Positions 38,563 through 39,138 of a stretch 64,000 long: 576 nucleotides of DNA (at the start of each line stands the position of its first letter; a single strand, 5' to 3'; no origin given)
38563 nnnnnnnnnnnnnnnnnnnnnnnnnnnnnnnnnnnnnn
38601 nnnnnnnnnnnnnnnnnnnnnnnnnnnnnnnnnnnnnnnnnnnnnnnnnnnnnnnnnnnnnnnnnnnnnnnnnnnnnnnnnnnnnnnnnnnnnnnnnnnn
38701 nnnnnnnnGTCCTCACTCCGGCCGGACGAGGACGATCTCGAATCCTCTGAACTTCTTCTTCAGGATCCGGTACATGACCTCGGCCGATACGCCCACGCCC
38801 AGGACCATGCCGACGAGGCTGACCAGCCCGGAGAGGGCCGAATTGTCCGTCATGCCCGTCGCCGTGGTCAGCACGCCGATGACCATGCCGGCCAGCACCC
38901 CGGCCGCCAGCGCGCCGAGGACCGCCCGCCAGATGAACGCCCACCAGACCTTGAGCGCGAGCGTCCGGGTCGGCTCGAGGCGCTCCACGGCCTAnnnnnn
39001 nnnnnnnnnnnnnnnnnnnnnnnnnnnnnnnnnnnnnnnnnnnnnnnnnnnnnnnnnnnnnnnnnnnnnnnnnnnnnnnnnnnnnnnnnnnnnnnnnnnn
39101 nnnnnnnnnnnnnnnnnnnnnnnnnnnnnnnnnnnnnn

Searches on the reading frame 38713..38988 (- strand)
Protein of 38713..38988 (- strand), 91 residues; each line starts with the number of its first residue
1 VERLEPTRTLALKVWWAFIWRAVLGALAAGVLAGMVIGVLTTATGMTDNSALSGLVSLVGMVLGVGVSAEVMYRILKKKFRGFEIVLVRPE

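Call 9: search_protein_families(library=pfam, proteins=[window:38713-38988:-], max_evalue=0.0001)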
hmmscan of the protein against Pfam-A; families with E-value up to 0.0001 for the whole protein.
window:38713-38988:- (91 aa): 0 families

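Call 74: search_protein_families(library=pfam, proteins=[window:38713-38988:-], max_evalue=0.1)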
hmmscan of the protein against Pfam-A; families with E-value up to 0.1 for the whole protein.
window:38713-38988:- (91 aa): 3 families
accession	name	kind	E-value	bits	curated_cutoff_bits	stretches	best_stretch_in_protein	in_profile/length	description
PF01899.21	MNHE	-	0.0076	16.5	27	1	10-79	2-72/145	Na+/H+ ion antiporter subunit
PF01769.21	MgtE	-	0.0087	16.8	27.6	1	9-78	27-97/125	Divalent cation transporter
PF01313.24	Bac_export_3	-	0.072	13.5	25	0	23-76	17-69/74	Bacterial export proteins, family 3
